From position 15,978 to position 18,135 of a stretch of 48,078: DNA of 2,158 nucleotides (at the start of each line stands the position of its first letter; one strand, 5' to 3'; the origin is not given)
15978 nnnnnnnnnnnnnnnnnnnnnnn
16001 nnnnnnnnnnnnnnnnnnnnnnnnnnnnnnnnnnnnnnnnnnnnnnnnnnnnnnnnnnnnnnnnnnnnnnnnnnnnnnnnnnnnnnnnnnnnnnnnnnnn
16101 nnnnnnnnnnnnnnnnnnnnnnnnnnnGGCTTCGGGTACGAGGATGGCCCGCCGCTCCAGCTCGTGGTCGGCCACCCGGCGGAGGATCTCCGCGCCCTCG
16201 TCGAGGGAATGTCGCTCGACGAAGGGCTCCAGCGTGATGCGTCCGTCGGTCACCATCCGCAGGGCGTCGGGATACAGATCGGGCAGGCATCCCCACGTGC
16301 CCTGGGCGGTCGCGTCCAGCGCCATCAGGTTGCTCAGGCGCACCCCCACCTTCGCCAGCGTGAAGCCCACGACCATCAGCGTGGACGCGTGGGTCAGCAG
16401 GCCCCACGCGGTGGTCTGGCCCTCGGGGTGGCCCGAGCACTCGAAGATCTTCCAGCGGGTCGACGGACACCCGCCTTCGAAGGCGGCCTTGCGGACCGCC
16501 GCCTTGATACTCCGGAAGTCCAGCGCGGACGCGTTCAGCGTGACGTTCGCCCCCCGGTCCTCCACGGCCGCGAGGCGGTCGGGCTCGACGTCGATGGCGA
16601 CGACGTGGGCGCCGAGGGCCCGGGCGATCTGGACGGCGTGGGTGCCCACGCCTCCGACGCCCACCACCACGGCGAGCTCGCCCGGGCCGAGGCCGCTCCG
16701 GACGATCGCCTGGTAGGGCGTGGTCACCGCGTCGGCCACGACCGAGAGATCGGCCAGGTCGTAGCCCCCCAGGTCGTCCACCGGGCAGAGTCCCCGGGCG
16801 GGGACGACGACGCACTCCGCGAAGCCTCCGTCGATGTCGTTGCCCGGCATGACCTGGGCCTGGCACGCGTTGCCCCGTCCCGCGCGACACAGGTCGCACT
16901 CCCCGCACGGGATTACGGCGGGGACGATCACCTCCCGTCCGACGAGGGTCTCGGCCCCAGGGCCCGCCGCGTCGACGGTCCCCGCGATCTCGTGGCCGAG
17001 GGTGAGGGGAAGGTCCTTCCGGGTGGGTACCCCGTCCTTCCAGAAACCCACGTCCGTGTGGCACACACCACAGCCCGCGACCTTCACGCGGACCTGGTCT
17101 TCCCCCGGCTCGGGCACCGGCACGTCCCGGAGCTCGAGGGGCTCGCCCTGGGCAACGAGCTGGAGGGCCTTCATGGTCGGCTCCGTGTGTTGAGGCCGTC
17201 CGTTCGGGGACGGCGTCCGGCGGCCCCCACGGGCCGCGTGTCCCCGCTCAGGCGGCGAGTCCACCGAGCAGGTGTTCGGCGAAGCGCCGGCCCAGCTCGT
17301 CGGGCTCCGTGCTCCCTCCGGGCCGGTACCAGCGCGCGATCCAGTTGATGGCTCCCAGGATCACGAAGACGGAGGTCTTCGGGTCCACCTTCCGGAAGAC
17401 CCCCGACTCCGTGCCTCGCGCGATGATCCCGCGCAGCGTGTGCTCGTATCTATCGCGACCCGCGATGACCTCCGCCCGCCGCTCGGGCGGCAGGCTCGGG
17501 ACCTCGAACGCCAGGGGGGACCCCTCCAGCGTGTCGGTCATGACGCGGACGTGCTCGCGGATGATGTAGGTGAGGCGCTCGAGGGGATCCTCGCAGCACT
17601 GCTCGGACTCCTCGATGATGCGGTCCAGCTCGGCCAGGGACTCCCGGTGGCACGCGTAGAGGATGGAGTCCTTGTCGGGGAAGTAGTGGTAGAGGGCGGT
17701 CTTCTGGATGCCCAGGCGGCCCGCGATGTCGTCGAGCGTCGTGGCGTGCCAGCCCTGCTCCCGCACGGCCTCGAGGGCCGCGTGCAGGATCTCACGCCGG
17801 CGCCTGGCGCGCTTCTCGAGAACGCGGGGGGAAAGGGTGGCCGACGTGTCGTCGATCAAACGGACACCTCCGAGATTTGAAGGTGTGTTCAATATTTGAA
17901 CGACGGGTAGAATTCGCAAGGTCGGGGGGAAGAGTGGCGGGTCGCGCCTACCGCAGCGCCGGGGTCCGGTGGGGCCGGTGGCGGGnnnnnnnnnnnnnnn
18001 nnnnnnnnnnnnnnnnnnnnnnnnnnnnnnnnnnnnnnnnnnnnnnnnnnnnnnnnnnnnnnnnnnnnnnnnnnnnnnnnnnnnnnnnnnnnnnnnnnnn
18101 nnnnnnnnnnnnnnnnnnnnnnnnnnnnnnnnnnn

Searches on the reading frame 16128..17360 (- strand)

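Call 93: search_protein_families(library=pfam, proteins=[window:16128-17360:-], max_evalue=0.0001)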
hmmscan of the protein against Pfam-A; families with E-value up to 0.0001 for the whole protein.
window:16128-17360:- (411 aa): 3 families
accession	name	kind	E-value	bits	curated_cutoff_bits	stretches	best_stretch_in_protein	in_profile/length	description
PF08240.17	ADH_N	-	1.1e-24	87.2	23.5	1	86-196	1-104/104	Alcohol dehydrogenase GroES-like domain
PF00107.32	ADH_zinc_N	-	3.1e-18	66.4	31.8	1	237-371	1-128/129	Zinc-binding dehydrogenase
PF01262.27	AlaDh_PNT_C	-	6.9e-09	35.9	23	1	230-289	31-90/214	Alanine dehydrogenase/PNT, C-terminal domain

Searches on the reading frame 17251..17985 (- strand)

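Call 93: search_protein_families(library=pfam, proteins=[window:17251-17985:-], max_evalue=0.0001)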
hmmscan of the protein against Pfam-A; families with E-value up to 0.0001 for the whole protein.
window:17251-17985:- (245 aa): 3 families
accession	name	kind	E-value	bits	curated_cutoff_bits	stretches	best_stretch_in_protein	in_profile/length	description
PF17932.6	TetR_C_24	-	4.6e-33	114.3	26.4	1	132-243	2-114/114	Tetracyclin repressor-like, C-terminal domain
PF00440.29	TetR_N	-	1.8e-14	53.7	24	1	66-111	1-46/47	Bacterial regulatory proteins, tetR family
PF17935.6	TetR_C_27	-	1.3e-05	25.6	26.1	1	135-213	2-81/106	Tetracyclin repressor-like, C-terminal domain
